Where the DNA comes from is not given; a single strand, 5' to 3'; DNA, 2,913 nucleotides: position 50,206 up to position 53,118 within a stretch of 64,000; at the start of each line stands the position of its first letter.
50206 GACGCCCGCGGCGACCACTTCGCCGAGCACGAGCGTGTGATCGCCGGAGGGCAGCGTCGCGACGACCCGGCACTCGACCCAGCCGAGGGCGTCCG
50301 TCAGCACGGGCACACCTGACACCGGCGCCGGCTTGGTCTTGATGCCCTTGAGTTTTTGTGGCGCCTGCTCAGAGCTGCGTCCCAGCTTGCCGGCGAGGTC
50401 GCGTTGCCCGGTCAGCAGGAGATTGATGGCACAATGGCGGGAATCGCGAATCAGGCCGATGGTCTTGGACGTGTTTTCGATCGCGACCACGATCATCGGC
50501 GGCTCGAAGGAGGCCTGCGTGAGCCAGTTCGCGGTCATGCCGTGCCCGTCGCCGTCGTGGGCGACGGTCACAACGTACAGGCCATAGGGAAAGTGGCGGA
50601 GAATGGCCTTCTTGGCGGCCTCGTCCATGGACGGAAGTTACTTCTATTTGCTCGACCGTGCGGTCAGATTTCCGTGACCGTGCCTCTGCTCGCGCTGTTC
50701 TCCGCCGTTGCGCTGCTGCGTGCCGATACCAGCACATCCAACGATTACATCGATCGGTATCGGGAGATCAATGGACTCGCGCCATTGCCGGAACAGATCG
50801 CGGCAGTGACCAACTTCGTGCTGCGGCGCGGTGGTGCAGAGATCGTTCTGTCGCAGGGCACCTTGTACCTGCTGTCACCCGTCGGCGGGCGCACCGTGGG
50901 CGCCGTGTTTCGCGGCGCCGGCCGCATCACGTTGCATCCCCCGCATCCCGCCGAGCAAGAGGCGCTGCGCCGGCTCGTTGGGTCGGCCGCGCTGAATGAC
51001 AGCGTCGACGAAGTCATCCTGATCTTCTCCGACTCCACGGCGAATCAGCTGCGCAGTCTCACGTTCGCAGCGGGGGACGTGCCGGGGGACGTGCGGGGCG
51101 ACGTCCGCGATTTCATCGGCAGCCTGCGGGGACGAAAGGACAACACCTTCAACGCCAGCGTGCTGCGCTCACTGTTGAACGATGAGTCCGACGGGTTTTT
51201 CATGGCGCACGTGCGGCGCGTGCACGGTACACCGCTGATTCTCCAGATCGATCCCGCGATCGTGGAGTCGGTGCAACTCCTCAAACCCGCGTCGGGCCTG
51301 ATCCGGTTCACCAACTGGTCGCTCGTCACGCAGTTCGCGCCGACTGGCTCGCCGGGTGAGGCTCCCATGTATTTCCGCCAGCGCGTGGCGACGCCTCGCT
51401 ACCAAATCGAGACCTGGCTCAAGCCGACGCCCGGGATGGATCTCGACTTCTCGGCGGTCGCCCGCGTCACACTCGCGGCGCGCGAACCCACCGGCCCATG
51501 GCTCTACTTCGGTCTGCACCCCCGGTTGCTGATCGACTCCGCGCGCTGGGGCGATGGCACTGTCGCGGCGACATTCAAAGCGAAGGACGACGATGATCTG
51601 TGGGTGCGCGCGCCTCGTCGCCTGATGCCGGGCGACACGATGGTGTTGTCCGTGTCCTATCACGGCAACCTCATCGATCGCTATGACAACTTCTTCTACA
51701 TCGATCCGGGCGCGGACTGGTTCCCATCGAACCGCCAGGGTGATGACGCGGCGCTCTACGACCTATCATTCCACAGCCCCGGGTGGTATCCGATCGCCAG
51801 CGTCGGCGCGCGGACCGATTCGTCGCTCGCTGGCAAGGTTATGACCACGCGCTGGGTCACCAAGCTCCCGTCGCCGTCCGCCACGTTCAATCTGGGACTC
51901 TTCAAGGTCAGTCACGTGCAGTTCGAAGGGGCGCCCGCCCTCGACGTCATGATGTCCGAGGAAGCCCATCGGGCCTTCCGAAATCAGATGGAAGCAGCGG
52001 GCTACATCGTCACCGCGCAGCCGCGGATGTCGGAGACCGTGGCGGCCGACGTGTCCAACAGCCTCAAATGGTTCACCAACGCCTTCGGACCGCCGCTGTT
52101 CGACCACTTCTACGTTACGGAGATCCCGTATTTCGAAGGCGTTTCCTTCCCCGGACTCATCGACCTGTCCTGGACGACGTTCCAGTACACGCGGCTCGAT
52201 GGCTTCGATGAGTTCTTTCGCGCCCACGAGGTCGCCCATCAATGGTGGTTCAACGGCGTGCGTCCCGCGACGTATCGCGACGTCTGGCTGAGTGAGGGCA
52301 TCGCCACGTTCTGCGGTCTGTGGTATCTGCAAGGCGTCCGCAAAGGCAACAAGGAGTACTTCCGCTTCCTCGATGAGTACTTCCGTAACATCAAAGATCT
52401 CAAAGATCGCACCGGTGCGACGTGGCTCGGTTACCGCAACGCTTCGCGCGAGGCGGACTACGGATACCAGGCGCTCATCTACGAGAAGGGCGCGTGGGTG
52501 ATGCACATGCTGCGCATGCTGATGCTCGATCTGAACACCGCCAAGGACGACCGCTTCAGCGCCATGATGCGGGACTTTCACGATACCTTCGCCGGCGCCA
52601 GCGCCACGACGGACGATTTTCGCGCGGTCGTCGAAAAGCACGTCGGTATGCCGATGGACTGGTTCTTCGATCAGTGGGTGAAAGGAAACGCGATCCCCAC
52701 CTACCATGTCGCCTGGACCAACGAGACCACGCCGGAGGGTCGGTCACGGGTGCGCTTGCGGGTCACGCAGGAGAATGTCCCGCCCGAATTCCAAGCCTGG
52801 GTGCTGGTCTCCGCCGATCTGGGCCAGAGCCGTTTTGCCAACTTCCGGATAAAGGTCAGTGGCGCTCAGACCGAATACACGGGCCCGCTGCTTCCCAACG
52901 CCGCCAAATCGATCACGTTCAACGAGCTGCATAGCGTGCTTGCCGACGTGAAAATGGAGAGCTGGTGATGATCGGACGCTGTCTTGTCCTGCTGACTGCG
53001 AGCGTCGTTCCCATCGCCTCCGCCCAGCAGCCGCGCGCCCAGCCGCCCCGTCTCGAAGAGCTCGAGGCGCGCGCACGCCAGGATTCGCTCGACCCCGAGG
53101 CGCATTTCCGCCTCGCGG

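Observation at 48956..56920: Three colinear paralogous secreted TPR proteins interleaved with an M1 and an S41 peptidase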

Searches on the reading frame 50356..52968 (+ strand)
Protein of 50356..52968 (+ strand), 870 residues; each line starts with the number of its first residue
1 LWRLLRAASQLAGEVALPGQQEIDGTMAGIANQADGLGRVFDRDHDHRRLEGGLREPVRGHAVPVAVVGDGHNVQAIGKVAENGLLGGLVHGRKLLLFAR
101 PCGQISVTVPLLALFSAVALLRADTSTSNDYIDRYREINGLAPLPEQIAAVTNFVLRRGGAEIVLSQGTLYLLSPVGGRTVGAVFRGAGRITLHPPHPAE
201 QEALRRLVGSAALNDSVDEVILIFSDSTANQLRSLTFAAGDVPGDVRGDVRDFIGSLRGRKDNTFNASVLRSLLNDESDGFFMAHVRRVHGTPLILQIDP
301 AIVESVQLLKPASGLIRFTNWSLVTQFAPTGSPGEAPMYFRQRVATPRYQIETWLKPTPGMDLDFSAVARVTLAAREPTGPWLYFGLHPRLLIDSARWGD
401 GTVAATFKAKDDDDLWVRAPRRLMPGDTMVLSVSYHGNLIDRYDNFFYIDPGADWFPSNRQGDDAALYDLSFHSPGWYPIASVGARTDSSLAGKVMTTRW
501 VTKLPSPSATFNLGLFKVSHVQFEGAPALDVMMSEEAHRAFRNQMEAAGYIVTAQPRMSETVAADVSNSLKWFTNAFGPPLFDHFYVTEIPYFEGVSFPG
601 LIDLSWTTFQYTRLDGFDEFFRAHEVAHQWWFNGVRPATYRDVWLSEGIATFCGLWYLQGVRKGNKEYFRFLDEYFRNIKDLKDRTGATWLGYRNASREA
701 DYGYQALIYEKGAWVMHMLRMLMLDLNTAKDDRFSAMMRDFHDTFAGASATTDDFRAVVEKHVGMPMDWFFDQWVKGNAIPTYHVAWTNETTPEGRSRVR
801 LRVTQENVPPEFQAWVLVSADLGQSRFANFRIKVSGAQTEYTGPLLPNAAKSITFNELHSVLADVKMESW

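Call 3: search_protein_families(library=pfam, proteins=[window:50356-52968:+], max_evalue=0.01)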
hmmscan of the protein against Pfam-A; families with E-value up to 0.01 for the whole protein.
window:50356-52968:+ (870 aa): 1 family
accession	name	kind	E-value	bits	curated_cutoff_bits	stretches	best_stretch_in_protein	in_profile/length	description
PF01433.26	Peptidase_M1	-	9.5e-15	55.2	27.7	1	623-774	72-218/218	Peptidase family M1 domain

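Call 6: search_protein_families(library=ncbifam, proteins=[window:50356-52968:+], max_evalue=0.01)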
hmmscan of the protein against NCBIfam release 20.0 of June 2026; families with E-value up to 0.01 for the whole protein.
window:50356-52968:+ (870 aa): 3 families
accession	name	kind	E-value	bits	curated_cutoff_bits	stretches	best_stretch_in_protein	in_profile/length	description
TIGR02414.1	pepN_proteo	equivalog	1.3e-05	23.6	718.2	1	702-808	368-464/868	aminopeptidase N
TIGR02412.1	pepN_strep_liv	equivalog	2.4e-05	22.8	591.2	1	623-782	292-446/832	aminopeptidase N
TIGR02411.1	leuko_A4_hydro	equivalog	2.5e-05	23.2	761.7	1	623-759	283-417/600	leukotriene-A(4) hydrolase/aminopeptidase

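Call 19: search_solved_structures(query=window:50641-52968:+, max_evalue=0.01, show_alignments=1)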
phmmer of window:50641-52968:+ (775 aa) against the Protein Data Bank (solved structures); distinct sequences matched with E-value up to 0.01: 85 (the best 60 are shown).
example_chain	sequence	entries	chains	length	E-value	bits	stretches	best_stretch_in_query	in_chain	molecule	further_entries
6a8z_A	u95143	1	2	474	6.4e-13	51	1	262-687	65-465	Zinc metalloprotease, putative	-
6iff_A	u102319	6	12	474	4.6e-12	48.2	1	262-687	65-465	Zinc metalloprotease | Zinc metalloprotease, putative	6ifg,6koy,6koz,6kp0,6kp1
5mj6_A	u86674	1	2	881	5.7e-09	38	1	527-628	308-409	Leucyl-cystinyl aminopeptidase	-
7zyf_A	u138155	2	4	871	5.9e-09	37.9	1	527-628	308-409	Leucyl-cystinyl aminopeptidase, pregnancy serum form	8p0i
4p8q_A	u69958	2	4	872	5.9e-09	37.9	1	527-628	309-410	Leucyl-cystinyl aminopeptidase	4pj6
8cgp_A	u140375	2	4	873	5.9e-09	37.9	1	527-628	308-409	Leucyl-cystinyl aminopeptidase, pregnancy serum form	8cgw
4z7i_A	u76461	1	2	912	6.5e-09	37.8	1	527-628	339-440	Leucyl-cystinyl aminopeptidase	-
5c97_A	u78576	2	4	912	6.5e-09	37.8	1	527-628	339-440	Leucyl-cystinyl aminopeptidase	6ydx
8t41_A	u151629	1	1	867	4.7e-08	35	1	528-715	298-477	Aminopeptidase N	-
3cia_A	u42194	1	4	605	6e-06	28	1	527-694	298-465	cold-active aminopeptidase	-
4kx7_A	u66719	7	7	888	6.3e-05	24.6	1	528-695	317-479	Glutamyl aminopeptidase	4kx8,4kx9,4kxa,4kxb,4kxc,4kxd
8sw0_A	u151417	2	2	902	6.3e-05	24.6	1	528-691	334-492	Puromycin-sensitive aminopeptidase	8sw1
7v9o_A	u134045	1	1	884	6.6e-05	24.5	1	474-683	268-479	Alanine aminopeptidase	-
7v9n_A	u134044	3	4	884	6.6e-05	24.5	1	474-683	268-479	Alanine aminopeptidase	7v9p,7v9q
9o5k_G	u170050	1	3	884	6.8e-05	24.5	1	528-691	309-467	Puromycin-sensitive aminopeptidase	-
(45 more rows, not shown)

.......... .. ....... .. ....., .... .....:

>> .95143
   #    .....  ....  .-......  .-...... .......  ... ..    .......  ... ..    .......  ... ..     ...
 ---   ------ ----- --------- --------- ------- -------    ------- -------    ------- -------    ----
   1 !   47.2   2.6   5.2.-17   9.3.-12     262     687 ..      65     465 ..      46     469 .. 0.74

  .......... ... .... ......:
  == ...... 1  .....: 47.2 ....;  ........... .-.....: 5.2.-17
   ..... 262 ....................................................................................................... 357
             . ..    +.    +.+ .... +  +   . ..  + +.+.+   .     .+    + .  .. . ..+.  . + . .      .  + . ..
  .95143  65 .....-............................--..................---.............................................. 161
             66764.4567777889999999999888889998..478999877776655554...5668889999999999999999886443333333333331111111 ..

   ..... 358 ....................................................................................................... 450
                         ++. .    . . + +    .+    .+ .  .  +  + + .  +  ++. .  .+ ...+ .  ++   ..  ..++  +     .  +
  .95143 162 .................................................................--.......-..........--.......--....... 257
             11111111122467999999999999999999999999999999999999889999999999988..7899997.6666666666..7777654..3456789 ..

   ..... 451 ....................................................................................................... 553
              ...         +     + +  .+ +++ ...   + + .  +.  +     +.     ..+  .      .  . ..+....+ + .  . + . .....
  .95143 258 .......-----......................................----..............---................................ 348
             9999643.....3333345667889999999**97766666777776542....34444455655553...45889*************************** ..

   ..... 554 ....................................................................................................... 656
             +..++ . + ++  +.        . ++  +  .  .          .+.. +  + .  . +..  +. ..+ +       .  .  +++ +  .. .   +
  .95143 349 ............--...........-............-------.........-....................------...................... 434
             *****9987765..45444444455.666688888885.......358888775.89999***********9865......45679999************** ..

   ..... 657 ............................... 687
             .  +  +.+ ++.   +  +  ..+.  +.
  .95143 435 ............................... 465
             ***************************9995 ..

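Call 21: find_homologous_proteins(query=window:50641-52968:+)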
Query window:50641-52968:+ (775 aa): 226 proteins with E <= 0.001 among 8000 candidates; the best 120 are listed.
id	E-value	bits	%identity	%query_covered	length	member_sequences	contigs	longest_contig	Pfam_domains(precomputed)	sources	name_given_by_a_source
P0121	0.0e+0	1777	100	99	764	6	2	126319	PF01433.27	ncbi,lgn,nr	ncbi:MAG TPA: M1 family aminopeptidase [Gemmatimonadales bacterium]|nr:M1 family aminopeptidase [Gem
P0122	0.0e+0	1445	80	96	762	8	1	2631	PF01433.27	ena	-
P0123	0.0e+0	1318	73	98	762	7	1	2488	PF01433.27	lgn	-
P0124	0.0e+0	1296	72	98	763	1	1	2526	PF01433.27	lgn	-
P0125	0.0e+0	1282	72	98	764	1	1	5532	PF01433.27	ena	-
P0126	0.0e+0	1263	71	98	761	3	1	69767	PF01433.27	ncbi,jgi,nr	ncbi:MAG TPA: M1 family aminopeptidase [Gemmatimonadales bacterium]|jgi:hypothetical protein|nr:M1 f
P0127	0.0e+0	1255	70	98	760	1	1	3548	PF01433.27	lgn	-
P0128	0.0e+0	1253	69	98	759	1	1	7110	PF01433.27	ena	-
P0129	0.0e+0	1230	70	98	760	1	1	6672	PF01433.27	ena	-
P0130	0.0e+0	1227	70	98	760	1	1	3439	PF01433.27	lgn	-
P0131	0.0e+0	1226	68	99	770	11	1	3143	PF01433.27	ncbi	ncbi:MAG TPA: M1 family aminopeptidase [Thermoanaerobaculia bacterium]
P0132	0.0e+0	1217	69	98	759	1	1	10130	PF01433.27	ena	-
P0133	0.0e+0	1199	68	97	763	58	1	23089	PF01433.27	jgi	-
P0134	0.0e+0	1195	67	99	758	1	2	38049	PF01433.27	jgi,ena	jgi:hypothetical protein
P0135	0.0e+0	1189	67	98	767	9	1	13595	PF01433.27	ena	-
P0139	0.0e+0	1172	66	98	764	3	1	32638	PF01433.27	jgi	jgi:peptidase M1-like protein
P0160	0.0e+0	1049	61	95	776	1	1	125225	PF01433.27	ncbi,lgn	-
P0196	1.3e-288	978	57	95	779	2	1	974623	PF01433.27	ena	-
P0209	1.8e-281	954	57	96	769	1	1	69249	PF01433.27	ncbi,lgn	-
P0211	4.5e-280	949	55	99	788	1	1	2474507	PF01433.27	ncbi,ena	-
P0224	4.8e-276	936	54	97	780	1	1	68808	PF01433.27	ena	-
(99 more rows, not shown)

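Call 22: find_encoding_contigs(protein=P0126, flank=10000, max_places=1)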
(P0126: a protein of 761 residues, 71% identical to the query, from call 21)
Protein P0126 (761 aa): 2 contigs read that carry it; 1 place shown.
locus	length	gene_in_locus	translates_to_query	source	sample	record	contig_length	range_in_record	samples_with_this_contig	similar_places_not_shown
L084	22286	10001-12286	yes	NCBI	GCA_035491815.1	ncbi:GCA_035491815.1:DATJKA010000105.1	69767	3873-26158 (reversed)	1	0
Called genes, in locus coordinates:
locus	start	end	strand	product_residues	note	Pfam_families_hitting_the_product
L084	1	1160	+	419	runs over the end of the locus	PF00108:Thiolase_N, PF00109:ketoacyl-synt (faint), PF02803:Thiolase_C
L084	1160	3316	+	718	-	PF00378:ECH_1, PF16113:ECH_2, PF02737:3HCDH_N, PF00725:3HCDH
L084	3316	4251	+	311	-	PF01619:Pro_dh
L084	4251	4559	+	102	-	-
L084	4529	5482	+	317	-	PF03193:RsgA_GTPase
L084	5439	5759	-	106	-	PF03819:MazG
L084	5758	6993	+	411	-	PF06245:DUF1015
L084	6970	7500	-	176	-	PF01965:DJ-1_PfpI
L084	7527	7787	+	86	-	-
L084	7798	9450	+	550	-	PF07969:Amidohydro_3, PF01979:Amidohydro_1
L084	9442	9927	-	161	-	PF01613:Flavin_Reduct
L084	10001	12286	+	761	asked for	PF01433:Peptidase_M1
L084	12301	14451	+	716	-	PF00676:E1_dh, PF02779:Transket_pyr, PF02780:Transketolase_C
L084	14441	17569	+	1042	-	PF01564:Spermine_synth (weak)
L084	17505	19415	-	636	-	PF00069:Pkinase, PF07714:PK_Tyr_Ser-Thr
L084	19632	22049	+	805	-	PF02190:LON_substr_bdg, PF00004:AAA, PF07728:AAA_5, PF22667:Lon_lid, PF05362:Lon_C, PF13541:ChlI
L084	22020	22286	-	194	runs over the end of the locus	PF00440:TetR_N, PF17938:TetR_C_29 (faint)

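Call 23: find_encoding_contigs(protein=P0160, flank=10000, max_places=1)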
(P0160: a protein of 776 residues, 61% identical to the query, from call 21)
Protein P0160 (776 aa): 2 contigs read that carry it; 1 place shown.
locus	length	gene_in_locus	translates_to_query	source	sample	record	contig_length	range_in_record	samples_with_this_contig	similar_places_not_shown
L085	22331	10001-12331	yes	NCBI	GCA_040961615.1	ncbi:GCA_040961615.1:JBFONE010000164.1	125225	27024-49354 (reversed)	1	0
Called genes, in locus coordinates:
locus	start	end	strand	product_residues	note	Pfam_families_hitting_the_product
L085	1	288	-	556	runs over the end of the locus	PF00890:FAD_binding_2 (faint), PF01266:DAO, PF16901:DAO_C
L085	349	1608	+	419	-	PF00108:Thiolase_N, PF00109:ketoacyl-synt (weak), PF02803:Thiolase_C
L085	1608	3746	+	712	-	PF00378:ECH_1, PF16113:ECH_2, PF02737:3HCDH_N, PF00725:3HCDH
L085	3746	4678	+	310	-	PF01619:Pro_dh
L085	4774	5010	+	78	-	-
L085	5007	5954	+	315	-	PF16745:RsgA_N (weak), PF03193:RsgA_GTPase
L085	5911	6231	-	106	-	PF03819:MazG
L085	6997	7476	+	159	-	-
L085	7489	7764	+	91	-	-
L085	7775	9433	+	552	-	PF07969:Amidohydro_3, PF01979:Amidohydro_1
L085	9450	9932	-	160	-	PF01613:Flavin_Reduct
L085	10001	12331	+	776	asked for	PF01433:Peptidase_M1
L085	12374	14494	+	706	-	PF00676:E1_dh, PF02779:Transket_pyr, PF02780:Transketolase_C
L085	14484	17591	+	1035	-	PF07690:MFS_1 (faint), PF01564:Spermine_synth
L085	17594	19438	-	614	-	PF00069:Pkinase, PF07714:PK_Tyr_Ser-Thr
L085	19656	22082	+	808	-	PF02190:LON_substr_bdg, PF13401:AAA_22 (faint), PF00004:AAA, PF07728:AAA_5, PF22667:Lon_lid, PF05362:Lon_C, PF13541:ChlI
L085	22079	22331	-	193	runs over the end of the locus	PF00440:TetR_N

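Call 24: find_encoding_contigs(protein=P0211, flank=10000, max_places=1)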
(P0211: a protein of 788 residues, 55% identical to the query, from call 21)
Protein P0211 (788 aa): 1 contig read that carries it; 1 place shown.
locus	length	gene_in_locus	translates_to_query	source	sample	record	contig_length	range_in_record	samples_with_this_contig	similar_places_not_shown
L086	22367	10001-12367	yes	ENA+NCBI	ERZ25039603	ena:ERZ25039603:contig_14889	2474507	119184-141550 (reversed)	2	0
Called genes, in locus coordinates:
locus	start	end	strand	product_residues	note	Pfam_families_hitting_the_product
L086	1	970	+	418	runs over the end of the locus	PF00108:Thiolase_N, PF00109:ketoacyl-synt (weak), PF02803:Thiolase_C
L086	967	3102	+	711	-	PF00378:ECH_1, PF16113:ECH_2, PF02737:3HCDH_N, PF00725:3HCDH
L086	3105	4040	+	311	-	PF01619:Pro_dh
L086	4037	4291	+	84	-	-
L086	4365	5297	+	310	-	PF03193:RsgA_GTPase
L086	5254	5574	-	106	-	PF03819:MazG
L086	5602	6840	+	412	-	PF06245:DUF1015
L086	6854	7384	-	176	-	PF01965:DJ-1_PfpI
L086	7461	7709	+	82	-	-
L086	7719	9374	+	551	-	PF07969:Amidohydro_3, PF01979:Amidohydro_1 (weak)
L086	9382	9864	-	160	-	PF01613:Flavin_Reduct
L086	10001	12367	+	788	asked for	PF01433:Peptidase_M1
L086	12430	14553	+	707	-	PF00676:E1_dh, PF02779:Transket_pyr, PF02780:Transketolase_C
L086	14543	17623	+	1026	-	PF07690:MFS_1 (faint), PF01564:Spermine_synth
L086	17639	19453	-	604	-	PF03109:ABC1 (faint), PF00069:Pkinase, PF07714:PK_Tyr_Ser-Thr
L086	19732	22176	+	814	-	PF02190:LON_substr_bdg, PF13401:AAA_22 (faint), PF00004:AAA, PF07728:AAA_5, PF22667:Lon_lid, PF05362:Lon_C, PF13541:ChlI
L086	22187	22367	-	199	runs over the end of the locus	PF00440:TetR_N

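Call 25: find_encoding_contigs(protein=P0196, flank=10000, max_places=1)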
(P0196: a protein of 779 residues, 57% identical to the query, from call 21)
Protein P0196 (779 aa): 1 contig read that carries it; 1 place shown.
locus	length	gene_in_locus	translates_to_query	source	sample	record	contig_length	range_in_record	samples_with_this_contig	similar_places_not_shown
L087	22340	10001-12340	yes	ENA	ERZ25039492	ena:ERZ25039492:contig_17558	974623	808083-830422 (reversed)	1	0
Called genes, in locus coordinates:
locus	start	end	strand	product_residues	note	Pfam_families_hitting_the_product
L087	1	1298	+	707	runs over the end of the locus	PF00378:ECH_1, PF16113:ECH_2, PF02737:3HCDH_N, PF00725:3HCDH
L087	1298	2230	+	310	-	PF01619:Pro_dh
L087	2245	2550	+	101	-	-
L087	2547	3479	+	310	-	PF03193:RsgA_GTPase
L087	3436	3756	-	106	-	PF03819:MazG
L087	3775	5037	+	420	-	PF06245:DUF1015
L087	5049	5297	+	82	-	-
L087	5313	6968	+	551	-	PF07969:Amidohydro_3, PF01979:Amidohydro_1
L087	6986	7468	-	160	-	PF01613:Flavin_Reduct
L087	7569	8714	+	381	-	PF13428:TPR_14 (faint), PF12895:ANAPC3 (faint), PF13371:TPR_9 (faint), PF13424:TPR_12 (faint), PF14561:TPR_20 (faint), PF23914:TPR_CcmH_CycH (faint), PF13432:TPR_16, PF14559:TPR_19 (weak), +9 more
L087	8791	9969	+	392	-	PF12895:ANAPC3 (faint), PF13424:TPR_12 (faint), PF13431:TPR_17 (faint), PF00515:TPR_1 (faint), PF07719:TPR_2 (faint), PF13174:TPR_6 (faint), PF14559:TPR_19 (weak), PF13432:TPR_16 (weak), +4 more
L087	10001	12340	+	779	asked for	PF01433:Peptidase_M1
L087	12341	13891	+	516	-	PF22694:CtpB_N-like (faint), PF00595:PDZ (weak), PF13180:PDZ_2, PF17820:PDZ_6, PF03572:Peptidase_S41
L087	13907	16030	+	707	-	PF00676:E1_dh, PF02779:Transket_pyr, PF02780:Transketolase_C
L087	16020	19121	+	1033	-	PF01564:Spermine_synth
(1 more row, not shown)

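Call 52: find_encoding_contigs(protein=P0209, flank=8000, max_places=1)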
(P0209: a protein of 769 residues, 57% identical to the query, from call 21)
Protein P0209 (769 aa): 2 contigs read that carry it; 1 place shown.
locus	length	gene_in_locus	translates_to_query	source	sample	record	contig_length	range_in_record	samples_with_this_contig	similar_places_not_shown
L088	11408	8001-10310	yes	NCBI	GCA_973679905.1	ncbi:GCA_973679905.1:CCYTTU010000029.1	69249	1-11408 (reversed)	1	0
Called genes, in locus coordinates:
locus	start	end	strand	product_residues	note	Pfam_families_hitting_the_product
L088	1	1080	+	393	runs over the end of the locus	PF06245:DUF1015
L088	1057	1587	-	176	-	PF01965:DJ-1_PfpI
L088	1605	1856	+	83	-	-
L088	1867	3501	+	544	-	PF07969:Amidohydro_3, PF01979:Amidohydro_1 (weak)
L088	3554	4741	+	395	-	PF12895:ANAPC3 (faint), PF07719:TPR_2 (faint), PF13181:TPR_8 (faint), PF13428:TPR_14 (faint), PF13432:TPR_16 (faint), PF13431:TPR_17 (faint), PF13414:TPR_11 (faint)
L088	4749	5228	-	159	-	PF01613:Flavin_Reduct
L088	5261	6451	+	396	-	PF13371:TPR_9 (faint), PF14561:TPR_20 (faint), PF13414:TPR_11 (faint), PF13431:TPR_17 (faint), PF13432:TPR_16 (faint), PF00515:TPR_1 (faint), PF07719:TPR_2 (faint), PF14559:TPR_19 (weak), +4 more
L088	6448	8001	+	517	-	PF13180:PDZ_2, PF17820:PDZ_6, PF03572:Peptidase_S41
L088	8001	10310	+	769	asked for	PF01433:Peptidase_M1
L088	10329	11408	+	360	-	?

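Call 53: find_encoding_contigs(protein=P0139, flank=8000, max_places=1)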
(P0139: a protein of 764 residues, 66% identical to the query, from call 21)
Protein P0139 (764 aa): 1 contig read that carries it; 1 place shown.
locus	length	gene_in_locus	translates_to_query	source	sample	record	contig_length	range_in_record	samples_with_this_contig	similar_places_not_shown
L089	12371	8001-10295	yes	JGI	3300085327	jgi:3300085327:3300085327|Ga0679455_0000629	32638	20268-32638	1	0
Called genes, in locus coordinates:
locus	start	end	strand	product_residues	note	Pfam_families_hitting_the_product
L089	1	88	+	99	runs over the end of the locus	-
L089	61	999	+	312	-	PF03193:RsgA_GTPase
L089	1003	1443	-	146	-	-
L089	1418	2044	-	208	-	PF01909:NTP_transf_2 (weak), PF18765:Polbeta (weak)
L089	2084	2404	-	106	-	PF03819:MazG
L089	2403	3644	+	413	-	PF06245:DUF1015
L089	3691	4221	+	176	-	PF01965:DJ-1_PfpI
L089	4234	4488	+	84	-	-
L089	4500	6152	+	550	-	PF07969:Amidohydro_3, PF01979:Amidohydro_1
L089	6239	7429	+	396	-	PF13428:TPR_14 (faint), PF00515:TPR_1 (faint), PF07719:TPR_2 (faint), PF13181:TPR_8 (faint), PF13424:TPR_12 (faint), PF13431:TPR_17 (faint), PF12895:ANAPC3 (faint), PF13432:TPR_16 (faint), +2 more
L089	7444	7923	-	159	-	PF01613:Flavin_Reduct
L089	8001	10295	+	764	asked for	PF01433:Peptidase_M1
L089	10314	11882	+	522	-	PF13180:PDZ_2, PF17820:PDZ_6, PF03572:Peptidase_S41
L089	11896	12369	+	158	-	?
